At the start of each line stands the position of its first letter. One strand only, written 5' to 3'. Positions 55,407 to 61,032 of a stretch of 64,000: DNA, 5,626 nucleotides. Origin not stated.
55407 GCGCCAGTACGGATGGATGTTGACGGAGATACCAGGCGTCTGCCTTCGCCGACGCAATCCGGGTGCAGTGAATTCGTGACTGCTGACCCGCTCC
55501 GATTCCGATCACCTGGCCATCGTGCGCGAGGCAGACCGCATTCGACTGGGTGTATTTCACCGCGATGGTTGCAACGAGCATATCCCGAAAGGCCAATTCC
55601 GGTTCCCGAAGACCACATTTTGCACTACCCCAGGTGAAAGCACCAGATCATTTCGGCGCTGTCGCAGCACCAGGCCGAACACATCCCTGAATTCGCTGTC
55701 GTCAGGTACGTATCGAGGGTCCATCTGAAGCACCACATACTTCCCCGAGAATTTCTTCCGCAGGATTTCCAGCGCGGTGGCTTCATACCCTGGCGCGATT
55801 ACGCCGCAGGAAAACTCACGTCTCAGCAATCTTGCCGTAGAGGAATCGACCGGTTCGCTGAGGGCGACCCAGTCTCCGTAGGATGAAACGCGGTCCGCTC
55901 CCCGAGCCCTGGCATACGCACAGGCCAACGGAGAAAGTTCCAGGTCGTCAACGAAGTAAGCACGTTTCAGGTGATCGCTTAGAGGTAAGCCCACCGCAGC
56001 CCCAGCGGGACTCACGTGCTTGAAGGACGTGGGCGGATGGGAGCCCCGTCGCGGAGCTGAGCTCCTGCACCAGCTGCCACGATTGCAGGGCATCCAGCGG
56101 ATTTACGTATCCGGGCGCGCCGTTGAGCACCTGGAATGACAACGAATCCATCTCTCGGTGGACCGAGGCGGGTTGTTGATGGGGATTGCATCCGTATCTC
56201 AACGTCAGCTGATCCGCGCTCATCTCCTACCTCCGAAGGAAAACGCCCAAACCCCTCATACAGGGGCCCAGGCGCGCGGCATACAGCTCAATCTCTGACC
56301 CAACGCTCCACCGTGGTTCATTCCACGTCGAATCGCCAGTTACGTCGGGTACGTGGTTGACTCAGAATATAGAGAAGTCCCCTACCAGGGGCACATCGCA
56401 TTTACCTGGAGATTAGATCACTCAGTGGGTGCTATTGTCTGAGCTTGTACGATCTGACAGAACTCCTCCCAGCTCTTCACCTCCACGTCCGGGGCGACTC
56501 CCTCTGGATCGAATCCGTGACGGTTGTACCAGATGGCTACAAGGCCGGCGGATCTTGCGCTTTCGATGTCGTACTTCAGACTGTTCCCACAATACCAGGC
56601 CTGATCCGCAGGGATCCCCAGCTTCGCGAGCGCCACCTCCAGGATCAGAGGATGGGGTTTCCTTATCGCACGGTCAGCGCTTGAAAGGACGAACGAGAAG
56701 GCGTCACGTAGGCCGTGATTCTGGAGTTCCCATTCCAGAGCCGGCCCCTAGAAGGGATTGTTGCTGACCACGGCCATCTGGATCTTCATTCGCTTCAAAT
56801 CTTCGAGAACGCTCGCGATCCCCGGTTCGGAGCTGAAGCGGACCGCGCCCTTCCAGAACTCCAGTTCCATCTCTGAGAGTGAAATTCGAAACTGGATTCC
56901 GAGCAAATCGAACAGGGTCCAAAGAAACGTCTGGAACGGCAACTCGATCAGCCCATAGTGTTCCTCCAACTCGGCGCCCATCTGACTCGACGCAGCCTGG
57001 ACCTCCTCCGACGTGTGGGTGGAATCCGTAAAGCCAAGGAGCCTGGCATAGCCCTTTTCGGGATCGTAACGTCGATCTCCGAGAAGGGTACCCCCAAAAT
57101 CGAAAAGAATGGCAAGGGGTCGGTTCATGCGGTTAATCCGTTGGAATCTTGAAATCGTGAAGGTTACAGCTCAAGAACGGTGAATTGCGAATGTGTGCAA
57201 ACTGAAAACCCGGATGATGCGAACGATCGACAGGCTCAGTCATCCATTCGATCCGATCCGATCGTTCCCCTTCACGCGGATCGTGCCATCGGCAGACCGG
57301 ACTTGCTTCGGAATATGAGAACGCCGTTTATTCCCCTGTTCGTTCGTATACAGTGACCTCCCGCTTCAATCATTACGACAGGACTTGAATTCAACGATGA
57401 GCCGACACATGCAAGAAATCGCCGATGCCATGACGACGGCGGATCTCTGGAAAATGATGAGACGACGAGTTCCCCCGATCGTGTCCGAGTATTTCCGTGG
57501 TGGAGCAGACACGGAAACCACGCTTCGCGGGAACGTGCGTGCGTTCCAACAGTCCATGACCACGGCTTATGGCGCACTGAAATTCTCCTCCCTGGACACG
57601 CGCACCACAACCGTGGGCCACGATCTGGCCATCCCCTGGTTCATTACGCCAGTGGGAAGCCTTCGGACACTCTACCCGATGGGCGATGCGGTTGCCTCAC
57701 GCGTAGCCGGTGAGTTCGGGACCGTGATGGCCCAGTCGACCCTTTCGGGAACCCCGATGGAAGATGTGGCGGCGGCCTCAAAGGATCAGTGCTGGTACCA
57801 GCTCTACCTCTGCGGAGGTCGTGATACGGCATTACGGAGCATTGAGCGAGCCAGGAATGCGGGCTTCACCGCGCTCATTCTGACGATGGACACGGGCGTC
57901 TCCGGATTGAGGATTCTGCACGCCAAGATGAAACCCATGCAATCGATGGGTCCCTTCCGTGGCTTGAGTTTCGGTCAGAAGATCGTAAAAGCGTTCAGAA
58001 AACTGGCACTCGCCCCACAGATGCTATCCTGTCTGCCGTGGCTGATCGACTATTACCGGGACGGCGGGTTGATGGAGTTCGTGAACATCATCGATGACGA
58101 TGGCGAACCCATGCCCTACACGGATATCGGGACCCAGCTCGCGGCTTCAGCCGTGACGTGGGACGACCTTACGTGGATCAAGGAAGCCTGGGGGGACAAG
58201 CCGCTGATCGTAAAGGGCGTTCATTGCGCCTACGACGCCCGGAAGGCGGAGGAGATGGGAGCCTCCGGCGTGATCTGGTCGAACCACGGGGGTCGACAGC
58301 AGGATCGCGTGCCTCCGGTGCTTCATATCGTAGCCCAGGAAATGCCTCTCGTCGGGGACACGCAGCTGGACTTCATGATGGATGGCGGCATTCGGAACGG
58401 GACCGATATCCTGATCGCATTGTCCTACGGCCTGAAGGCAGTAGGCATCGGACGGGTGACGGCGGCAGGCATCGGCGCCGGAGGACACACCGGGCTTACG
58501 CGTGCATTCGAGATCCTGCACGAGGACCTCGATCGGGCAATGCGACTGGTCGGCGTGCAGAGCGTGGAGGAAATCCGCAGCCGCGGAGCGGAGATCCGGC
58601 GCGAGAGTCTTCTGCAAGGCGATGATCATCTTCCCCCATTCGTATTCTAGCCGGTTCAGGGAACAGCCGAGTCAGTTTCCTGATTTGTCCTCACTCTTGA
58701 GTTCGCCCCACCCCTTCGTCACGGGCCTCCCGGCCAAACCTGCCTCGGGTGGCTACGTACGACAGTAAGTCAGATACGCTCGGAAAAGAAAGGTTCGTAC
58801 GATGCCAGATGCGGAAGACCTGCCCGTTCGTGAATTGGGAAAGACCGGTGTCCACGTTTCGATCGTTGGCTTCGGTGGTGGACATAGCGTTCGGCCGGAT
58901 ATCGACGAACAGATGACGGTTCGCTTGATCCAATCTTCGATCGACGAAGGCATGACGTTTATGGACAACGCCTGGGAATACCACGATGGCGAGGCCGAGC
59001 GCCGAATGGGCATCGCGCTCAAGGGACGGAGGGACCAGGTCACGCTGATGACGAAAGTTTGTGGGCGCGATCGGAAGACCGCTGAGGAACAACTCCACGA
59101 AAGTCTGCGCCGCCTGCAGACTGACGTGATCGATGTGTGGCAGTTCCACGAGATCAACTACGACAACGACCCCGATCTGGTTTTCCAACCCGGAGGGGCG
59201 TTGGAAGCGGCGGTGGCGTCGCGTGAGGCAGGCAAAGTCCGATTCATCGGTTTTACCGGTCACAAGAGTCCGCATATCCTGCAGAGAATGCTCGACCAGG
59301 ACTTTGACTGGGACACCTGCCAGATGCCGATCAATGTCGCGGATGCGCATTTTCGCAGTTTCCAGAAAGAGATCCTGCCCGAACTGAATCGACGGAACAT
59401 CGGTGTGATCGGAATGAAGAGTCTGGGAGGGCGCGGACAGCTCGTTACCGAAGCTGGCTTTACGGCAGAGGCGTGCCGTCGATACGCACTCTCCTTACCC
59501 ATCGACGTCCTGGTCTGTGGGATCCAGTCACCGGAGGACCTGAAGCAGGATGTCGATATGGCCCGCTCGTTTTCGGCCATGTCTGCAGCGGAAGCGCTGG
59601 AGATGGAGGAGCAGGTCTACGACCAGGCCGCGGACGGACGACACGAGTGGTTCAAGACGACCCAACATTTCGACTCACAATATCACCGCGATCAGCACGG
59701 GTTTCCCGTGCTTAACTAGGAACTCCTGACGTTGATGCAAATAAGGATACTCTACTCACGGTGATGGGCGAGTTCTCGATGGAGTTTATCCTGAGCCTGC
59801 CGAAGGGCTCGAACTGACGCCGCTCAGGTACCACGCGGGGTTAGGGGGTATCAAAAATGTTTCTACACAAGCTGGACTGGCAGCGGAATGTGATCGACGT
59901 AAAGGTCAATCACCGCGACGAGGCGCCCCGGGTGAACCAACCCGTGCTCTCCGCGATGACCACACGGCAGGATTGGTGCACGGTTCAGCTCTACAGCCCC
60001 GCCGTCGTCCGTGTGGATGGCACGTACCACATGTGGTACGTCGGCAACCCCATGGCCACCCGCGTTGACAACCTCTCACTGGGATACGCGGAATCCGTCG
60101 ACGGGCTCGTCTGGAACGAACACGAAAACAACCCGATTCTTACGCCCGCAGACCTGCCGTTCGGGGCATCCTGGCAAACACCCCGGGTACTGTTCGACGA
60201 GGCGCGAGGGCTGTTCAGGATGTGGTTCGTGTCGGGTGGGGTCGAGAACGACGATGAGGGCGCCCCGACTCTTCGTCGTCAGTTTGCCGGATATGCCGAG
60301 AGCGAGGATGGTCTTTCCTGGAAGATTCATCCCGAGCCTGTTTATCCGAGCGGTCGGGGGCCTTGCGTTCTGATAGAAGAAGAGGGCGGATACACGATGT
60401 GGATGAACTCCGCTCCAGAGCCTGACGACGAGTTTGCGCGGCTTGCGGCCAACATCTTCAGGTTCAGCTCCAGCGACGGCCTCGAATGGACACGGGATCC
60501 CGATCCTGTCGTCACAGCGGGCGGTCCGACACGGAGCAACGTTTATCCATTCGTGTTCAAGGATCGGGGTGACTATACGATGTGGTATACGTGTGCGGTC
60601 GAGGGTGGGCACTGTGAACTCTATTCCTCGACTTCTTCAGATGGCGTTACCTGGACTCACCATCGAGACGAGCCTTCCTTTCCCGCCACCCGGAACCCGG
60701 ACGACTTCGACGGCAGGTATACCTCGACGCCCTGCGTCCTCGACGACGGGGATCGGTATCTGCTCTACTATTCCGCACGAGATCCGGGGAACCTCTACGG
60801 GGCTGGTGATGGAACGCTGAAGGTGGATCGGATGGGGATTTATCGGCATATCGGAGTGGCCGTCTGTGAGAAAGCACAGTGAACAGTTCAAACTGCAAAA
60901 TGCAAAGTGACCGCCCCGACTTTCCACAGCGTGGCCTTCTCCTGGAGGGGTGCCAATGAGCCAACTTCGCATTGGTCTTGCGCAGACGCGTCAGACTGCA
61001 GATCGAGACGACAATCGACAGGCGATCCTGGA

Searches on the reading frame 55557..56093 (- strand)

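Call 9: search_protein_families(library=pfam, proteins=[window:55557-56093:-], max_evalue=0.001)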
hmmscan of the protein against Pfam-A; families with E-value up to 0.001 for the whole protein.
window:55557-56093:- (178 aa): 1 family
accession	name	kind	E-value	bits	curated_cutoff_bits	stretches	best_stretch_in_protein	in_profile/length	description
PF01808.24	AICARFT_IMPCHas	-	4.7e-24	85.8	25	1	23-153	137-248/311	AICARFT/IMPCHase bienzyme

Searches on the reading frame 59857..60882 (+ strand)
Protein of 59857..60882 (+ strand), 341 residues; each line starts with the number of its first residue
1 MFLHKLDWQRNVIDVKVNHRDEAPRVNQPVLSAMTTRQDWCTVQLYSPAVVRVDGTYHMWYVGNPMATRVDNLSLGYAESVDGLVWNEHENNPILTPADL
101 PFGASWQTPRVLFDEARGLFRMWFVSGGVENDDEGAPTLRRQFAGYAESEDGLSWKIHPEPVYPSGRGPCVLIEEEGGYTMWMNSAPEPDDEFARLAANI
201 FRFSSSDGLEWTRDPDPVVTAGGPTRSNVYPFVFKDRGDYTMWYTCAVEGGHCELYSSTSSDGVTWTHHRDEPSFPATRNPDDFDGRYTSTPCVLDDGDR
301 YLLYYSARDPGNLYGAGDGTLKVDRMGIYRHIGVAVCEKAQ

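Call 9: search_protein_families(library=pfam, proteins=[window:59857-60882:+], max_evalue=0.001)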
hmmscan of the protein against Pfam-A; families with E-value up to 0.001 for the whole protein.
window:59857-60882:+ (341 aa): 1 family
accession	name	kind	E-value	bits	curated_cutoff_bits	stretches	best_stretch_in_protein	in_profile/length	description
PF00251.26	Glyco_hydro_32N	-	3e-05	24.2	22.1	0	50-187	15-152/307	Glycosyl hydrolases family 32 N-terminal domain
